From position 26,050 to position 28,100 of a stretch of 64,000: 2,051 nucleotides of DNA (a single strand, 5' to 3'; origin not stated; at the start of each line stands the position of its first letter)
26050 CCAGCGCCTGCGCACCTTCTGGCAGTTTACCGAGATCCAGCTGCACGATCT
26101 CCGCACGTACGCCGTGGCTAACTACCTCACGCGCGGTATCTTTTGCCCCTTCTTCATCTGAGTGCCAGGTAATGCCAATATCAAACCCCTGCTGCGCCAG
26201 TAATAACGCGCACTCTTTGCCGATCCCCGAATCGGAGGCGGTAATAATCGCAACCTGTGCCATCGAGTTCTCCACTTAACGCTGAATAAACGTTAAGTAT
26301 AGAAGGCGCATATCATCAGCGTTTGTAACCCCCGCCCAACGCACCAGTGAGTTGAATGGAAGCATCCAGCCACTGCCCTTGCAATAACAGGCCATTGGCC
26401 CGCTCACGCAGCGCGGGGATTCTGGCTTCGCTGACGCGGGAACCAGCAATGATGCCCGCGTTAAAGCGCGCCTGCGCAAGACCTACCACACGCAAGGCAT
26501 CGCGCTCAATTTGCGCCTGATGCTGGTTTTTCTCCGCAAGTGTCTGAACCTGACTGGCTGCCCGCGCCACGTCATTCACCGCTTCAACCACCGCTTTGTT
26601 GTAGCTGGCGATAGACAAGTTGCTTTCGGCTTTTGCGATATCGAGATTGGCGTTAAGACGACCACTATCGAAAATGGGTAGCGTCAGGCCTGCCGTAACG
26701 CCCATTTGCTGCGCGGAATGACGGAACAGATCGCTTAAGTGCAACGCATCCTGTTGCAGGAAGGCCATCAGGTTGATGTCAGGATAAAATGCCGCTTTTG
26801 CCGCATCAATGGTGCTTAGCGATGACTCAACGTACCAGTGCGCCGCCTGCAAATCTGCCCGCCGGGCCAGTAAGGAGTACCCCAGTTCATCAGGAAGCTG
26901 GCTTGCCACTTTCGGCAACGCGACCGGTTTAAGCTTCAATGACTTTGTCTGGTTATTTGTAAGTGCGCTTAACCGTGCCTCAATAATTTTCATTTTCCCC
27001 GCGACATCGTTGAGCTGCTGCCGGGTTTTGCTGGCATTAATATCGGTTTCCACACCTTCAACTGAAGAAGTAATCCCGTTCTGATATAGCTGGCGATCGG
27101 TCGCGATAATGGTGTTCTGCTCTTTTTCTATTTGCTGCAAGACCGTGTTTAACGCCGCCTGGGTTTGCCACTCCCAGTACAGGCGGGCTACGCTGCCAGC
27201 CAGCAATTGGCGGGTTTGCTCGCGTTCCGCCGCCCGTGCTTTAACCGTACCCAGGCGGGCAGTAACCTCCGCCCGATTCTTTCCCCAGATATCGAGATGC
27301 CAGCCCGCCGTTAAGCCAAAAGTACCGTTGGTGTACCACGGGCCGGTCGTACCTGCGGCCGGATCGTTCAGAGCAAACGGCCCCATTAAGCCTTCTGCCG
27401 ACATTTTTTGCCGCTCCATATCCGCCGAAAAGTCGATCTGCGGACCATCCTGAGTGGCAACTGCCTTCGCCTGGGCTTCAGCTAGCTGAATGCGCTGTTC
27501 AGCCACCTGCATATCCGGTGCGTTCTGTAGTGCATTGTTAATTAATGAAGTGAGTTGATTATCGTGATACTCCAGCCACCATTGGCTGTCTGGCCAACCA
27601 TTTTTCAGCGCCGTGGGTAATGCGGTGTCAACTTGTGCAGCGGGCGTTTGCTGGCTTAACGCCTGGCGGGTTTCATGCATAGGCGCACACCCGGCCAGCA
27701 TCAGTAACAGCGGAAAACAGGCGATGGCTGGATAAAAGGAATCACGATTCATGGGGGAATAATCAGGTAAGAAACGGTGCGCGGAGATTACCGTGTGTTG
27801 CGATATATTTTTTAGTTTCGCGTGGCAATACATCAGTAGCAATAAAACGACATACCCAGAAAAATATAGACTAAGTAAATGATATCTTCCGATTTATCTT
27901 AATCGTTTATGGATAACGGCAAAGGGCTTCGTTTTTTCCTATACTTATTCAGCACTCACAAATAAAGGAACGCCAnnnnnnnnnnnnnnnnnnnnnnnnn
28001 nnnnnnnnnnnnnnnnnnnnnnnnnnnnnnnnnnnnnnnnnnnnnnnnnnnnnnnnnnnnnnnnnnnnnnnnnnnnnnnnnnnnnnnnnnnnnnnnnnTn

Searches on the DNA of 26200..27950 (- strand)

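Call 3: search_dna_similar(query=window:26200-27950:-, collection=ecoli_genomes, mode=near, max_rows=40, rows=spread)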
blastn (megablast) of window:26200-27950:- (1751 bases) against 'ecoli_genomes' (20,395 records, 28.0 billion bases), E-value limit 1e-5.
Records with a match: 5424; places in all: 5433; records where one place covers at least 80% of the query: 5408.
Genomes with a match: 5424 of 5426; with a place that covers at least 80% of the query: 5408. Places per genome that has any: lowest 1, median 1, highest 3. On chromosomes: 5433 places; on plasmids: 0.
Best place of each record, by identity: >=99% 3122; 95-99% 2302.
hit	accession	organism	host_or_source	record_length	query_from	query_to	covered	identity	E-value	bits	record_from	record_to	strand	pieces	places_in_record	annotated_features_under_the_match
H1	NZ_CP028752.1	Escherichia coli strain A23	Capybara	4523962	1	1751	100%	100.0%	0e+0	3251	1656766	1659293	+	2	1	mdtQ: multidrug resistance outer membrane protein MdtQ | IS1-like element IS1A family transposase | yohF: SDR family oxidoreductase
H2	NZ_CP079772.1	Escherichia coli strain GS04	Duck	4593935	1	1751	100%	99.7%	0e+0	3201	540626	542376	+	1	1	mdtQ: multidrug resistance outer membrane protein MdtQ | yohF: SDR family oxidoreductase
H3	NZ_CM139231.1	Escherichia coli strain JMF1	Wildebeest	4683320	1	1751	100%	99.5%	0e+0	3211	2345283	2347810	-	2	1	mdtQ: multidrug resistance outer membrane protein MdtQ | IS1 family transposase | yohF: SDR family oxidoreductase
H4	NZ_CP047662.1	Escherichia coli strain LD93-1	feces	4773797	1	1751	100%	99.5%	0e+0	3190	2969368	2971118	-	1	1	mdtQ: multidrug resistance outer membrane protein MdtQ | yohF: SDR family oxidoreductase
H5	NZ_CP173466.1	Escherichia coli strain 98227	Homo sapiens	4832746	1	1751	100%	99.5%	0e+0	3190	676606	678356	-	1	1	mdtQ: multidrug resistance outer membrane protein MdtQ | yohF: SDR family oxidoreductase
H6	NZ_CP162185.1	Escherichia coli strain STK78-E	Coriander root, import product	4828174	1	1751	100%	99.5%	0e+0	3190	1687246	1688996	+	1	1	mdtQ: multidrug resistance outer membrane protein MdtQ | yohF: SDR family oxidoreductase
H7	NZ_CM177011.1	Escherichia coli strain VL40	Homo sapiens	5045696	1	1751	100%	99.5%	0e+0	3190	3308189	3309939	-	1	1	mdtQ: multidrug resistance outer membrane protein MdtQ | yohF: SDR family oxidoreductase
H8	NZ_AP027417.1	Escherichia coli strain EC361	Sus scrofa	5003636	1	1751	100%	99.5%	0e+0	3184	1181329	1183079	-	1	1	mdtQ: multidrug resistance outer membrane protein MdtQ | yohF: SDR family oxidoreductase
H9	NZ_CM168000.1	Escherichia coli strain 3502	Homo sapiens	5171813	1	1751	100%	99.5%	0e+0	3184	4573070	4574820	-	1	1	mdtQ: multidrug resistance outer membrane protein MdtQ | yohF: SDR family oxidoreductase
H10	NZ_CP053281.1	Escherichia coli strain SCU-308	Homo sapiens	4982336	1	1751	100%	99.4%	0e+0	3179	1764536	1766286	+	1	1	mdtQ: multidrug resistance outer membrane protein MdtQ | yohF: SDR family oxidoreductase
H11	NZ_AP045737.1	Escherichia coli strain 118C_1_fosA3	Canis lupus familiaris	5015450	1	1751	100%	99.4%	0e+0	3179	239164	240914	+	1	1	mdtQ: multidrug resistance outer membrane protein MdtQ | yohF: SDR family oxidoreductase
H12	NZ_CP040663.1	Escherichia coli strain EK2009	chicken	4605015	1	1751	100%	99.4%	0e+0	3177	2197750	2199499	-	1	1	mdtQ: multidrug resistance outer membrane protein MdtQ | yohF: SDR family oxidoreductase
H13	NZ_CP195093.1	Escherichia coli strain TUM1509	Laboratory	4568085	1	1751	100%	99.4%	0e+0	3177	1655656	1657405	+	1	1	mdtQ: multidrug resistance outer membrane protein MdtQ | yohF: SDR family oxidoreductase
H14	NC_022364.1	Escherichia coli LY180 strain LY180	-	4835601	1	1751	100%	99.4%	0e+0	3173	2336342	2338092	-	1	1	mdtQ: multidrug resistance outer membrane protein MdtQ | yohF: SDR family oxidoreductase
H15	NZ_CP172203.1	Escherichia coli strain GF161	chicken meat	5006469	1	1751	100%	99.4%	0e+0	3173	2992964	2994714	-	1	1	mdtQ: multidrug resistance outer membrane protein MdtQ | yohF: SDR family oxidoreductase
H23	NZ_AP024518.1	Escherichia coli strain E148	Equus caballus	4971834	1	1751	100%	99.0%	0e+0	3140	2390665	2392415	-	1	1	mdtQ: multidrug resistance outer membrane protein MdtQ | yohF: SDR family oxidoreductase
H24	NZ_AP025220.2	Escherichia coli strain 2017.11.01CC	Homo sapiens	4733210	1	1751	100%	98.6%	0e+0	3101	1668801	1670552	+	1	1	mdtQ: multidrug resistance outer membrane protein MdtQ | yohF: SDR family oxidoreductase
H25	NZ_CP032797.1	Escherichia coli strain ERL06-2497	bovine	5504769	1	1751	100%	98.5%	0e+0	3090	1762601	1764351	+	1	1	mdtQ: multidrug resistance outer membrane protein MdtQ | yohF: SDR family oxidoreductase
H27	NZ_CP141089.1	Escherichia coli strain KE47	Homo sapiens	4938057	1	1751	100%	98.3%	0e+0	3068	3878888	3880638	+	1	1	mdtQ: multidrug resistance outer membrane protein MdtQ | yohF: SDR family oxidoreductase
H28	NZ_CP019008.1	Escherichia coli strain Ecol_AZ159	Homo sapiens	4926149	1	1751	100%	97.9%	0e+0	3035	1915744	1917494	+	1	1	mdtQ: multidrug resistance outer membrane protein MdtQ | yohF: SDR family oxidoreductase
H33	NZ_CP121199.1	Escherichia coli strain E50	bovine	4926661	1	1751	100%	97.7%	0e+0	3013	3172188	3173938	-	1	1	mdtQ: multidrug resistance outer membrane protein MdtQ | yohF: SDR family oxidoreductase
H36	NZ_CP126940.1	Escherichia coli O2:K1:H7 strain APEC E18055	Gallus gallus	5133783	1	1751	100%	97.5%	0e+0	2996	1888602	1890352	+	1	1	mdtQ: multidrug resistance outer membrane protein MdtQ | yohF: SDR family oxidoreductase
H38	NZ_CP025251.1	Escherichia coli strain BH100 substr. MG2017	Homo sapiens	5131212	1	1751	100%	97.1%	0e+0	2952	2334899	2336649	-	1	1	mdtQ: multidrug resistance outer membrane protein MdtQ | yohF: SDR family oxidoreductase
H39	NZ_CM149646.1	Escherichia coli strain UPEC957C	canine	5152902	1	1749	100%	97.2%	0e+0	2959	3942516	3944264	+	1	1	mdtQ: multidrug resistance outer membrane protein MdtQ | yohF: SDR family oxidoreductase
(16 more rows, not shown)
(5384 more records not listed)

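Call 6: get_annotated_region(hit=H13, flank=1500)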
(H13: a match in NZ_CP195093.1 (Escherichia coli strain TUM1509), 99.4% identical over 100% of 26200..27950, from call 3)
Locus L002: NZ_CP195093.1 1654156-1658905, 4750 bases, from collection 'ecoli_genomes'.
description: Escherichia coli strain TUM1509 chromosome, complete genome
organism: Escherichia coli strain TUM1509 (NCBI taxid 562)
replicon: chromosome; assembly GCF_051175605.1
host: -; source: Laboratory; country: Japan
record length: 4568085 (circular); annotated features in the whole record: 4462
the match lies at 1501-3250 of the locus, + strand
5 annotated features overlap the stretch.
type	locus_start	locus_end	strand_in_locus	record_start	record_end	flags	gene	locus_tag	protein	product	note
CDS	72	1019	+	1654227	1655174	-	dusC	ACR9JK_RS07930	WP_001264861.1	tRNA dihydrouridine(16) synthase DusC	-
CDS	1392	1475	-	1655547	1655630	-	yohP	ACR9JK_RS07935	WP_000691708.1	small membrane protein YohP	-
CDS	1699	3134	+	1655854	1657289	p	mdtQ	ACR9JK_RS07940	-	multidrug resistance outer membrane protein MdtQ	frameshifted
CDS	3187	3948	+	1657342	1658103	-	yohF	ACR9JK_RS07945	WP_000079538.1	SDR family oxidoreductase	-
CDS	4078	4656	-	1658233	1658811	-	yohD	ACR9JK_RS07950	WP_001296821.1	DedA family protein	-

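Call 11: search_dna_similar(query=window:27565-27645:-, collection=ecoli_genomes, mode=near, max_rows=30, rows=spread)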
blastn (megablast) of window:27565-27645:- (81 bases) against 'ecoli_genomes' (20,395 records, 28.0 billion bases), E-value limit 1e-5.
Records with a match: 5412; places in all: 5413; records where one place covers at least 80% of the query: 5412.
Genomes with a match: 5412 of 5426; with a place that covers at least 80% of the query: 5412. Places per genome that has any: lowest 1, median 1, highest 2. On chromosomes: 5413 places; on plasmids: 0.
Best place of each record, by identity: >=99% 3055; 95-99% 2353; 90-95% 4.
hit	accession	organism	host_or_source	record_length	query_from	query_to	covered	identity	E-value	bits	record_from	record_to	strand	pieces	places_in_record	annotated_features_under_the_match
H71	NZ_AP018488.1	Escherichia coli O157:H7 strain PV15-279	Homo sapiens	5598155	1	81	100%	100.0%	6e-34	150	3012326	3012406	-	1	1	mdtQ: multidrug resistance outer membrane protein MdtQ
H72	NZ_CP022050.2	Escherichia coli O157 strain FDAARGOS_293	Homo sapiens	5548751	1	81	100%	100.0%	6e-34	150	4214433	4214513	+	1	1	mdtQ: multidrug resistance outer membrane protein MdtQ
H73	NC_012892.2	Escherichia coli BL21(DE3) strain BL21(DE3)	-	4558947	1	81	100%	100.0%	6e-34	150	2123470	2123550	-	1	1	mdtQ: multidrug resistance outer membrane protein MdtQ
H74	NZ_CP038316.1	Escherichia coli O157:H7 strain NE92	bovine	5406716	1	81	100%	100.0%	6e-34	150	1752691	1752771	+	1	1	mdtQ: multidrug resistance outer membrane protein MdtQ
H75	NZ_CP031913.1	Escherichia coli O157:H7 strain FWSEC0004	Homo sapiens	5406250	1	81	100%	100.0%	6e-34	150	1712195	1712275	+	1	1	mdtQ: multidrug resistance outer membrane protein MdtQ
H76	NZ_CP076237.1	Escherichia coli O157:H7 strain 146N4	Rectal swab of cattle in slaughterhouse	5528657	1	81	100%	100.0%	6e-34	150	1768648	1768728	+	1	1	mdtQ: multidrug resistance outer membrane protein MdtQ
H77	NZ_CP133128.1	Escherichia coli O157:H7 strain PNUSAE146743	missing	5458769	1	81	100%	100.0%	6e-34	150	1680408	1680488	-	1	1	mdtQ: multidrug resistance outer membrane protein MdtQ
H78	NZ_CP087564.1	Escherichia coli strain CM2010-0578/1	chicken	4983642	1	81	100%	100.0%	6e-34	150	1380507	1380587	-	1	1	mdtQ: multidrug resistance outer membrane protein MdtQ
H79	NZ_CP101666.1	Escherichia coli strain M171-1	Manis javanica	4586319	1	81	100%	100.0%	6e-34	150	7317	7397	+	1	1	mdtQ: multidrug resistance outer membrane protein MdtQ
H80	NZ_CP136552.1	Escherichia coli O104:H4 strain rpoS_ATGtoATA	Homo sapiens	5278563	1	81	100%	100.0%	6e-34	150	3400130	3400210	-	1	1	mdtQ: multidrug resistance outer membrane protein MdtQ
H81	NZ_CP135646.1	Escherichia coli strain TUM14668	missing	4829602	1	81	100%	100.0%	6e-34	150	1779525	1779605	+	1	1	mdtQ: multidrug resistance outer membrane protein MdtQ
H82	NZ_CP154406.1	Escherichia coli strain TST3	pig carcass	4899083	1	81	100%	100.0%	6e-34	150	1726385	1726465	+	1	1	mdtQ: multidrug resistance outer membrane protein MdtQ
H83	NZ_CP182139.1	Escherichia coli strain CUWW06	wastewater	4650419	1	81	100%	100.0%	6e-34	150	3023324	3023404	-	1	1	mdtQ: multidrug resistance outer membrane protein MdtQ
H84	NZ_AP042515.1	Escherichia coli strain OkiPb01683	bovine feces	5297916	1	81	100%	100.0%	6e-34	150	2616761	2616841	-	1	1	mdtQ: multidrug resistance outer membrane protein MdtQ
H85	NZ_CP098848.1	Escherichia coli strain CUVET21-424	Canis lupus familiaris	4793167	1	81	100%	100.0%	6e-34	150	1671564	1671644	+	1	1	mdtQ: multidrug resistance outer membrane protein MdtQ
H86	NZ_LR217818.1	Escherichia coli strain NCTC86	not available: not collected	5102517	1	81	100%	100.0%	6e-34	150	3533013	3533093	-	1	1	mdtQ: multidrug resistance outer membrane protein MdtQ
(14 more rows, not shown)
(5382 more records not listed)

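Call 30: get_annotated_region(hit=H1, flank=50)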
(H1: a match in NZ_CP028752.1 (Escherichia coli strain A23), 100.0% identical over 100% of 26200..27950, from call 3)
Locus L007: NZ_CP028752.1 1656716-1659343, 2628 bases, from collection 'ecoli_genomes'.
description: Escherichia coli strain A23 chromosome, complete genome
organism: Escherichia coli strain A23 (NCBI taxid 562)
replicon: chromosome; assembly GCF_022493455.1
host: Capybara; source: feces; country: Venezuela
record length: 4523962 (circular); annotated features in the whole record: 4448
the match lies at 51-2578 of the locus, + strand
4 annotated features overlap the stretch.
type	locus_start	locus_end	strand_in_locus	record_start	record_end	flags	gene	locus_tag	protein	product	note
CDS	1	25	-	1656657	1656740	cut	yohP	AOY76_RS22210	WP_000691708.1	small membrane protein YohP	-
CDS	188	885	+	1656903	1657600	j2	-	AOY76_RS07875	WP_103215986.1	IS1-like element IS1A family transposase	programmed frameshift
CDS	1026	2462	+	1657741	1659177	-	mdtQ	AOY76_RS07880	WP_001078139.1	multidrug resistance outer membrane protein MdtQ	-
CDS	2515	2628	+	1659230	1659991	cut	yohF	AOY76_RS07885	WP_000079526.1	SDR family oxidoreductase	-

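Call 31: get_annotated_region(hit=H14, flank=50)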
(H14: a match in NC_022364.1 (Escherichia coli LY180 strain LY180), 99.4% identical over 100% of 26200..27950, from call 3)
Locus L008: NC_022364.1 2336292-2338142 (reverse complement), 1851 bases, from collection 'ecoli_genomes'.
description: Escherichia coli LY180, complete sequence
organism: Escherichia coli LY180 strain LY180 (NCBI taxid 1335916)
replicon: chromosome; assembly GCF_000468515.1
host: -; source: -; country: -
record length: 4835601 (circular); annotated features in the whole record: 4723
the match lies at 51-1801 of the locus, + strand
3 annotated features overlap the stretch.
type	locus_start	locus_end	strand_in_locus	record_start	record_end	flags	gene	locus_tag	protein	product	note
CDS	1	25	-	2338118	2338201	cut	yohP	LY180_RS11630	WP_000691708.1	small membrane protein YohP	-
CDS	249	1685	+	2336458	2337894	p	mdtQ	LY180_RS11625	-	multidrug resistance outer membrane protein MdtQ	internal stop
CDS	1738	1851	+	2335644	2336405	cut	yohF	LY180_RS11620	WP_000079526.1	SDR family oxidoreductase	-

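Call 32: get_annotated_region(hit=H23, flank=50)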
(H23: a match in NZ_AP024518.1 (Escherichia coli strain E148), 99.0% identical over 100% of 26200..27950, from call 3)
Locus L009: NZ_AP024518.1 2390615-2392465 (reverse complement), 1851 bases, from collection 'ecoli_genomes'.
description: Escherichia coli strain E148 chromosome, complete genome
organism: Escherichia coli strain E148 (NCBI taxid 562)
replicon: chromosome; assembly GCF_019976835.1
host: Equus caballus; source: -; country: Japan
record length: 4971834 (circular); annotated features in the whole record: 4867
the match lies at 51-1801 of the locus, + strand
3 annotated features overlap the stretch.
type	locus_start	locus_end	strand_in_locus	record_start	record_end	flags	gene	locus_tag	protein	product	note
CDS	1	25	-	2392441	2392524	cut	yohP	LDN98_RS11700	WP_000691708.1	small membrane protein YohP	-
CDS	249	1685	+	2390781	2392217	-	mdtQ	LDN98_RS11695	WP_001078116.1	multidrug resistance outer membrane protein MdtQ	-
CDS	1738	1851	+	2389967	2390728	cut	yohF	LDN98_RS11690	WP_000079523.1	SDR family oxidoreductase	-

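Call 33: get_annotated_region(hit=H24, flank=50)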
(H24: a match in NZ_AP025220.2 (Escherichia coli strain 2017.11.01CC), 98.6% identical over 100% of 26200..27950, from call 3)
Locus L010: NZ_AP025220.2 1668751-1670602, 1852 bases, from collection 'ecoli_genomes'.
description: Escherichia coli strain 2017.11.01CC chromosome, complete genome
organism: Escherichia coli strain 2017.11.01CC (NCBI taxid 562)
replicon: chromosome; assembly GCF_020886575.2
host: Homo sapiens; source: -; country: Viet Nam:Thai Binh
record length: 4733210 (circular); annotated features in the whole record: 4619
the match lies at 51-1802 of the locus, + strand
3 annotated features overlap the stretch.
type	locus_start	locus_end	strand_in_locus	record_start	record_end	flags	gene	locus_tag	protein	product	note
CDS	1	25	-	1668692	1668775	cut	yohP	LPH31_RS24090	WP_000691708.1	small membrane protein YohP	-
CDS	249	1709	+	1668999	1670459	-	mdtQ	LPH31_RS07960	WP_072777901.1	multidrug resistance outer membrane protein MdtQ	-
CDS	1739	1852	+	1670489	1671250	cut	yohF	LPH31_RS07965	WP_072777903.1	SDR family oxidoreductase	-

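Call 34: get_annotated_region(hit=H25, flank=50)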
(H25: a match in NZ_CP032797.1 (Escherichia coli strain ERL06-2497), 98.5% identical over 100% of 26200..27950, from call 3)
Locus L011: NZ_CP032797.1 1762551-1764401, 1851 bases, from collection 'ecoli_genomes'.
description: Escherichia coli strain ERL06-2497 chromosome, complete genome
organism: Escherichia coli strain ERL06-2497 (NCBI taxid 562)
replicon: chromosome; assembly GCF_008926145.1
host: -; source: bovine; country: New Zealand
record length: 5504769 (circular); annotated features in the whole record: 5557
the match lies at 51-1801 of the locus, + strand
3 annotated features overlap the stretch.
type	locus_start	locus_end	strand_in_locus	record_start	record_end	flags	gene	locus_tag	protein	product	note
CDS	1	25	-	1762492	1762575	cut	yohP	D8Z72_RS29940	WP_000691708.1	small membrane protein YohP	-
CDS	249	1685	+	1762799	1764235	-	mdtQ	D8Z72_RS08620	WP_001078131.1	multidrug resistance outer membrane protein MdtQ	-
CDS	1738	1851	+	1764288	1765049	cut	yohF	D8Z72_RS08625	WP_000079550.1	SDR family oxidoreductase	-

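Call 35: get_annotated_region(hit=H27, flank=50)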
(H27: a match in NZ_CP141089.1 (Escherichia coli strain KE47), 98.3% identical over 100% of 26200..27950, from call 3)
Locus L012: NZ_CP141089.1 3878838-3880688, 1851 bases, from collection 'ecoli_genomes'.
description: Escherichia coli strain KE47 chromosome, complete genome
organism: Escherichia coli strain KE47 (NCBI taxid 562)
replicon: chromosome; assembly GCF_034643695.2
host: Homo sapiens; source: Infected Human Urine; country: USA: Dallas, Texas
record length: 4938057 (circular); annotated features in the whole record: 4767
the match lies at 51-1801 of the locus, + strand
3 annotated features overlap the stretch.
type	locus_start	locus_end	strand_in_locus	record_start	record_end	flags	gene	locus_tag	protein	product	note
CDS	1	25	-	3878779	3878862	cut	yohP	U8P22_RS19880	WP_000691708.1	small membrane protein YohP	-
CDS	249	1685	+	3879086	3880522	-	mdtQ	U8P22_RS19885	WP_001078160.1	multidrug resistance outer membrane protein MdtQ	-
CDS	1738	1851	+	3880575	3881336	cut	yohF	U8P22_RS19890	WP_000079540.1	SDR family oxidoreductase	-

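Call 36: get_annotated_region(hit=H28, flank=50)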
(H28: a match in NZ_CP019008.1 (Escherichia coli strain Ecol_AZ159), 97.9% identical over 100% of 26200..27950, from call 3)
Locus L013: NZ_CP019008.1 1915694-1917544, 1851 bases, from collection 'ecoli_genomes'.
description: Escherichia coli strain Ecol_AZ159 chromosome, complete genome
organism: Escherichia coli strain Ecol_AZ159 (NCBI taxid 562)
replicon: chromosome; assembly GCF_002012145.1
host: Homo sapiens; source: not applicable; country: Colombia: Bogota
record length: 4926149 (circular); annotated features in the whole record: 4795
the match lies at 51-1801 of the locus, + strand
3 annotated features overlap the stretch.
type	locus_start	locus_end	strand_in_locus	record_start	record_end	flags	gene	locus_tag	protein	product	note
CDS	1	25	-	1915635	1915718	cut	yohP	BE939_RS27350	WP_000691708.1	small membrane protein YohP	-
CDS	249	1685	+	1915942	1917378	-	mdtQ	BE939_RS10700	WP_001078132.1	multidrug resistance outer membrane protein MdtQ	-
CDS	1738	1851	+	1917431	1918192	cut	yohF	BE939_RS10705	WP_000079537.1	SDR family oxidoreductase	-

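Call 37: get_annotated_region(hit=H33, flank=50)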
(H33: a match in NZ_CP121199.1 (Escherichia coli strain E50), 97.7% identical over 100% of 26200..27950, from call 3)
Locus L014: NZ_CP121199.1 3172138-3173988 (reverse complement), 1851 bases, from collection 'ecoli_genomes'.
description: Escherichia coli strain E50 chromosome, complete genome
organism: Escherichia coli strain E50 (NCBI taxid 562)
replicon: chromosome; assembly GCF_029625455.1
host: bovine; source: -; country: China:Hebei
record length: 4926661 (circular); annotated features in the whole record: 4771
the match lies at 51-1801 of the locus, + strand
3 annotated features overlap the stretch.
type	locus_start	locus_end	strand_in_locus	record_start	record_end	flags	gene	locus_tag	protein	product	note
CDS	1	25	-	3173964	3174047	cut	yohP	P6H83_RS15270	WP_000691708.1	small membrane protein YohP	-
CDS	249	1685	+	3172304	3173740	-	mdtQ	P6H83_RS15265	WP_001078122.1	multidrug resistance outer membrane protein MdtQ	-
CDS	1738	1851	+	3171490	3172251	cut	yohF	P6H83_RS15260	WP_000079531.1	SDR family oxidoreductase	-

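Call 38: get_annotated_region(hit=H36, flank=50)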
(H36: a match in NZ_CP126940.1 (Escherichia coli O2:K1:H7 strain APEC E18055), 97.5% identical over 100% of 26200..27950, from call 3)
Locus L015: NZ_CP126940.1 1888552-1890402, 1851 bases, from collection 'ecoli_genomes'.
description: Escherichia coli O2:K1:H7 strain APEC E18055 chromosome, complete genome
organism: Escherichia coli O2:K1:H7 strain APEC E18055 (NCBI taxid 3050628)
replicon: chromosome; assembly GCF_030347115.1
host: Gallus gallus; source: Liver and spleen; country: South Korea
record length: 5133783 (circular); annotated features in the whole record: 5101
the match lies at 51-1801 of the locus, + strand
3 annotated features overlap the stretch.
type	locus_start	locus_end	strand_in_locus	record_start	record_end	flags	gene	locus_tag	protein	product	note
CDS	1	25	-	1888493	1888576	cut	yohP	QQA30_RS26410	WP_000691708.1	small membrane protein YohP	-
CDS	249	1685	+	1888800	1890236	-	mdtQ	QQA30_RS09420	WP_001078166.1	multidrug resistance outer membrane protein MdtQ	-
CDS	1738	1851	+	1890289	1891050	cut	yohF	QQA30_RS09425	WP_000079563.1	SDR family oxidoreductase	-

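Call 39: get_annotated_region(hit=H38, flank=50)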
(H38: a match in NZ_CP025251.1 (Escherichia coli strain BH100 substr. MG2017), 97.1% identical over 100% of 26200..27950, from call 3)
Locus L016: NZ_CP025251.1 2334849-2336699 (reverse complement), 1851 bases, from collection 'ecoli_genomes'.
description: Escherichia coli strain BH100 substr. MG2017 chromosome, complete genome
organism: Escherichia coli strain BH100 substr. MG2017 (NCBI taxid 562)
replicon: chromosome; assembly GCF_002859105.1
host: Homo sapiens; source: urine; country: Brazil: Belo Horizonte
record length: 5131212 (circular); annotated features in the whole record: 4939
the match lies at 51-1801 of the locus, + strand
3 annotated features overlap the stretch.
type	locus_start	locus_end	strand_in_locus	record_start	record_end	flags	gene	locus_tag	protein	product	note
CDS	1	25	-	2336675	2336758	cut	yohP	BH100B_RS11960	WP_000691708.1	small membrane protein YohP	-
CDS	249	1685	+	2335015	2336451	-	mdtQ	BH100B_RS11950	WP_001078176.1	multidrug resistance outer membrane protein MdtQ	-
CDS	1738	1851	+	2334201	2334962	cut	yohF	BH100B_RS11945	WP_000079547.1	SDR family oxidoreductase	-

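Call 40: get_annotated_region(hit=H39, flank=50)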
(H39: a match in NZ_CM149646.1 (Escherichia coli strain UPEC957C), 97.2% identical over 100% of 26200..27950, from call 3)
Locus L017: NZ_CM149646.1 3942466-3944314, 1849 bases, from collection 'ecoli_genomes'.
description: Escherichia coli strain UPEC957C chromosome, whole genome shotgun sequence
organism: Escherichia coli strain UPEC957C (NCBI taxid 562)
replicon: chromosome; assembly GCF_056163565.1
host: canine; source: missing; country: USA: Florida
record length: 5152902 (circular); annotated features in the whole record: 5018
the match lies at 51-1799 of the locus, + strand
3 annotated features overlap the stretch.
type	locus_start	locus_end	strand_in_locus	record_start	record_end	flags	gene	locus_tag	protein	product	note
CDS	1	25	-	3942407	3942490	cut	yohP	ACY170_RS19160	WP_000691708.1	small membrane protein YohP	-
CDS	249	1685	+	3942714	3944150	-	mdtQ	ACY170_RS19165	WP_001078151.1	multidrug resistance outer membrane protein MdtQ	-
CDS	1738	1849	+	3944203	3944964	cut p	yohF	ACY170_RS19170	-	SDR family oxidoreductase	internal stop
